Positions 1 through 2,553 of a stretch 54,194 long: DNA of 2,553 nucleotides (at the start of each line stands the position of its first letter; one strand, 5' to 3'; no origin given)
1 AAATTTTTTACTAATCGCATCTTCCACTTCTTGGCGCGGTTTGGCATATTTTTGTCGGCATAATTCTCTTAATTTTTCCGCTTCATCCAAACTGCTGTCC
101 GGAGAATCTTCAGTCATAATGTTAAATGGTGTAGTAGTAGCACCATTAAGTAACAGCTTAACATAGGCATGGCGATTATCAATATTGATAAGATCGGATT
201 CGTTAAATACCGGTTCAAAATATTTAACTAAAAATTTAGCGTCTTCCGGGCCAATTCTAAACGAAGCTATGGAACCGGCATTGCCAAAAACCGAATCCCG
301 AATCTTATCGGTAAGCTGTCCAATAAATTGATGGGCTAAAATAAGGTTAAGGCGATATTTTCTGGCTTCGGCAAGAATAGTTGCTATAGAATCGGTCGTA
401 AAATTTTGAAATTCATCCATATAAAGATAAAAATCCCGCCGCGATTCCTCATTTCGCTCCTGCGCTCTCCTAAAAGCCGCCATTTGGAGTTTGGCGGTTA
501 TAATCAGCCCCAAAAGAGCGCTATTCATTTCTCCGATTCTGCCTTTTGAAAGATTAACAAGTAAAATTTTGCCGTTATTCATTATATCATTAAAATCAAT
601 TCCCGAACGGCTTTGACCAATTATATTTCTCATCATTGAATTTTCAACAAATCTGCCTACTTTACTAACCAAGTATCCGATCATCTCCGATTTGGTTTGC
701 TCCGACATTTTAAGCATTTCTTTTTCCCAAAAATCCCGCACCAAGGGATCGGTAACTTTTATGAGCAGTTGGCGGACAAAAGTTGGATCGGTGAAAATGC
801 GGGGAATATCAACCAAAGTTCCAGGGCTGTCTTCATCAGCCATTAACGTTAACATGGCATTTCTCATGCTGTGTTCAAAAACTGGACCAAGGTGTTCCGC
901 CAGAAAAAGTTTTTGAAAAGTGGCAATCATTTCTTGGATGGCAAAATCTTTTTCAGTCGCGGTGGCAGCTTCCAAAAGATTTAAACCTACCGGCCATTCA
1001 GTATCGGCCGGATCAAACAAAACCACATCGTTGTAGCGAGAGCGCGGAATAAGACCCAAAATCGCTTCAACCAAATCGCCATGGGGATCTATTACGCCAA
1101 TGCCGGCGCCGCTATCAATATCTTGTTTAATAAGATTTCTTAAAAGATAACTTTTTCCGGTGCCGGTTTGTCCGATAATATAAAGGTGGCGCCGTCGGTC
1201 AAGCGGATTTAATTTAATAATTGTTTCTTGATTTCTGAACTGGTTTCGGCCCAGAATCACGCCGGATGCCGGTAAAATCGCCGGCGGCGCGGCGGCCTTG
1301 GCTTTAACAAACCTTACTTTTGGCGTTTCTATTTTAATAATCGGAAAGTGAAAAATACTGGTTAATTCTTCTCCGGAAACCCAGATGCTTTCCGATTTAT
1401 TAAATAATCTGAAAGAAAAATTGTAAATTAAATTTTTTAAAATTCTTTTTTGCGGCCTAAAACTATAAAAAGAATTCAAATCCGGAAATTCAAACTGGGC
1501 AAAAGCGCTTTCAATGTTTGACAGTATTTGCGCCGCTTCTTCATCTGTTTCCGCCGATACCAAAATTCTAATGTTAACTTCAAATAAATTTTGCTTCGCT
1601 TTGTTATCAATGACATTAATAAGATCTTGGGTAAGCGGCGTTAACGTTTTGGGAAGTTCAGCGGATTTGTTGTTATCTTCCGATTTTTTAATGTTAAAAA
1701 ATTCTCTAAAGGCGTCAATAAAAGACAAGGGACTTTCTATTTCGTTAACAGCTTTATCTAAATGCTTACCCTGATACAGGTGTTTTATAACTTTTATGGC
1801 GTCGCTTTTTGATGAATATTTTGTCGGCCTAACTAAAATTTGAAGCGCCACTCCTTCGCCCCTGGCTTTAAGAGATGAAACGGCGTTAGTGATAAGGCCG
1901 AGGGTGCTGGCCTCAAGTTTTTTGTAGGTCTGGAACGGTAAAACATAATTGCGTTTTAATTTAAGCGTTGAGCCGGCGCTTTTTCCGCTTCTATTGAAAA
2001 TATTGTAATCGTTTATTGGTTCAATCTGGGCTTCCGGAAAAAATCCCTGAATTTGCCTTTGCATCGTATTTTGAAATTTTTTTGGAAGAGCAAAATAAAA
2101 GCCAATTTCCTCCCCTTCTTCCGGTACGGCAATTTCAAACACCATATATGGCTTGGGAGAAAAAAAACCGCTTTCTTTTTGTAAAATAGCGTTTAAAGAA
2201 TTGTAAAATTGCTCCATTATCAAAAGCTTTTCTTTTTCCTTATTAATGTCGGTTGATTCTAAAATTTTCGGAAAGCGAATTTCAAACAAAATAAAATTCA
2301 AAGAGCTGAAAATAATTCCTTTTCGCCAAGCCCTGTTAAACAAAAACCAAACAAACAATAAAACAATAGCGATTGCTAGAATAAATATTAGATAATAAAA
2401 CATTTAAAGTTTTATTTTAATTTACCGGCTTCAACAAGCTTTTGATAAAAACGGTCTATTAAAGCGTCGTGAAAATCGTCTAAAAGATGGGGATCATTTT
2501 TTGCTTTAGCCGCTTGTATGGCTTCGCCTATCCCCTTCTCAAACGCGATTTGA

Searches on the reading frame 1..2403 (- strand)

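Call 48: search_protein_families(library=pfam, proteins=[window:1-2403:-], max_evalue=0.0001)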
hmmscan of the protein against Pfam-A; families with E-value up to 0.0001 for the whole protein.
window:1-2403:- (801 aa): 4 families
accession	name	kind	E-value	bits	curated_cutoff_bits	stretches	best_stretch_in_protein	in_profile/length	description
PF10412.15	TrwB_AAD_bind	-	2.2e-09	37.1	20.5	1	402-699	13-288/387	Type IV secretion-system coupling protein DNA-binding domain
PF01935.23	DUF87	-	2.9e-09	37.8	23.2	1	404-471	23-84/220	Helicase HerA, central domain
PF02534.20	T4SS-DNA_transf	-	2.9e-08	33.5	20.1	1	405-700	45-347/468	Type IV secretory system Conjugative DNA transfer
PF13401.12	AAA_22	-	2e-05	25.3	27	0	403-428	4-29/130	AAA domain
